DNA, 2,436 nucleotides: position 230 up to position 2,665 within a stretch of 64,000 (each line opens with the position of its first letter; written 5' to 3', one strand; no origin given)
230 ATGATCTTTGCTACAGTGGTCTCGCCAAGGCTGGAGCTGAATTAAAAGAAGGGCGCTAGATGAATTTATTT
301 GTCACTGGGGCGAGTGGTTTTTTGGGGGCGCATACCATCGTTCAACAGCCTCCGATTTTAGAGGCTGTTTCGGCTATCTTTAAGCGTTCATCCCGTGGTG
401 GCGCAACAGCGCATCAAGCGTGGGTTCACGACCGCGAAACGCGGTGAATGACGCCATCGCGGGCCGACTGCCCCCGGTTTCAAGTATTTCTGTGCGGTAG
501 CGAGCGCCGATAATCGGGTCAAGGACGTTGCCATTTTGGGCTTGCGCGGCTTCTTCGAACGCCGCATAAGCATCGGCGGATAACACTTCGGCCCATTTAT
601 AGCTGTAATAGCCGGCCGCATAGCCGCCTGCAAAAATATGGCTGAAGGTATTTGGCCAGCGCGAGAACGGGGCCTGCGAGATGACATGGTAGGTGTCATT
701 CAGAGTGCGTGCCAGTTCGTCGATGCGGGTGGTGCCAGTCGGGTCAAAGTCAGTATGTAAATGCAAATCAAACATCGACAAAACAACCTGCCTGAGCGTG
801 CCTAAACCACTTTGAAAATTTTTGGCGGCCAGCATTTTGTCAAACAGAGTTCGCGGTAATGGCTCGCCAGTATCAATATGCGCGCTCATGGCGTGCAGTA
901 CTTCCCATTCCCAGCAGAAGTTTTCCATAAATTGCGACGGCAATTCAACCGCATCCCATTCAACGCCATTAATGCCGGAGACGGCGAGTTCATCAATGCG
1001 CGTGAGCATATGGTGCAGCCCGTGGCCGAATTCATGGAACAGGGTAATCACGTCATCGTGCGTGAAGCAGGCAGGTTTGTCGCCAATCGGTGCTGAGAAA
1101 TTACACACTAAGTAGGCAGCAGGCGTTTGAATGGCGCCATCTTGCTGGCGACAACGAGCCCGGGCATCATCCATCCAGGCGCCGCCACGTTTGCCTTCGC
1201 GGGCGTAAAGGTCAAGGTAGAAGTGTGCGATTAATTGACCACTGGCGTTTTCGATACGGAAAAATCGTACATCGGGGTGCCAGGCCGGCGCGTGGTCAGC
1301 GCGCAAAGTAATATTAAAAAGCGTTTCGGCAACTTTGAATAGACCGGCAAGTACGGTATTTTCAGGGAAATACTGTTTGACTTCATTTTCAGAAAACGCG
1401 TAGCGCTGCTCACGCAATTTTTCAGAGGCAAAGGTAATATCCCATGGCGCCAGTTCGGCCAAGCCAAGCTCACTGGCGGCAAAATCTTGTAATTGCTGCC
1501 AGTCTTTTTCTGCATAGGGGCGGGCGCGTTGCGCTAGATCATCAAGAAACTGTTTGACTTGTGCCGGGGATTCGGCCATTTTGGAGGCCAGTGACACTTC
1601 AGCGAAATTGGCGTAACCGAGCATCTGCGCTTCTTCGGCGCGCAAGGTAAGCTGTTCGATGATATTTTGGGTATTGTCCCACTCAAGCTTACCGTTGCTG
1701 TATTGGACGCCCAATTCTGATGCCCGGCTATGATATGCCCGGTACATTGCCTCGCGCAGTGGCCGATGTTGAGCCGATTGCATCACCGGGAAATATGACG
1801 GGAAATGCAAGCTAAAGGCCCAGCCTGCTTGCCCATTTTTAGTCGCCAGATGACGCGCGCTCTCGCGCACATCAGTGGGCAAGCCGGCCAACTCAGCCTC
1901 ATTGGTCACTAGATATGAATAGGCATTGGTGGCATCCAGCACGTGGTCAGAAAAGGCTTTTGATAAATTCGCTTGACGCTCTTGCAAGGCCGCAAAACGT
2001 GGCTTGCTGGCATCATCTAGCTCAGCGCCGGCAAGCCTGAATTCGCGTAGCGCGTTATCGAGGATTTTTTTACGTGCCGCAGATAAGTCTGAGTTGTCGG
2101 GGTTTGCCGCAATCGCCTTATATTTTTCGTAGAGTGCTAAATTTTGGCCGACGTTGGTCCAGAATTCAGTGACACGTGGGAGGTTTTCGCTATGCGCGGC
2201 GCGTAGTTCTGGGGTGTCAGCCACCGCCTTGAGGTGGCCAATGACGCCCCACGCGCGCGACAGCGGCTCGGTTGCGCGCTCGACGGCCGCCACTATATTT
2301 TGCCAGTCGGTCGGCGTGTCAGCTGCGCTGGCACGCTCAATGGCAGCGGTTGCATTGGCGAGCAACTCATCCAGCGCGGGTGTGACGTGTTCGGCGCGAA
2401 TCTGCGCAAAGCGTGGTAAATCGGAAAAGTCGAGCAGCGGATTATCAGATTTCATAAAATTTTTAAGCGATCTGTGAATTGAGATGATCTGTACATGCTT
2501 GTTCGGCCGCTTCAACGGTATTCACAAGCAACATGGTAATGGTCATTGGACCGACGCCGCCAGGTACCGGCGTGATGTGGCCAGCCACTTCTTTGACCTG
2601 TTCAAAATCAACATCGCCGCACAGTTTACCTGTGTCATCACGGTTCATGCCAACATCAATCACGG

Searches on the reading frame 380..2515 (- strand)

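Call 76: search_protein_families(library=pfam, proteins=[window:380-2515:-], max_evalue=0.0001)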
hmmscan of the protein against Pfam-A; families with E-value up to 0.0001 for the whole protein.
window:380-2515:- (711 aa): 2 families
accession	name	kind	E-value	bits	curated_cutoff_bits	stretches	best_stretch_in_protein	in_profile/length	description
PF01432.26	Peptidase_M3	-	1.6e-144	483.2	27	1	244-708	1-456/457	Peptidase family M3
PF19310.4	TOP_N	-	1.1e-25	90.2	27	1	50-170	3-122/123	Neurolysin/Thimet oligopeptidase, N-terminal domain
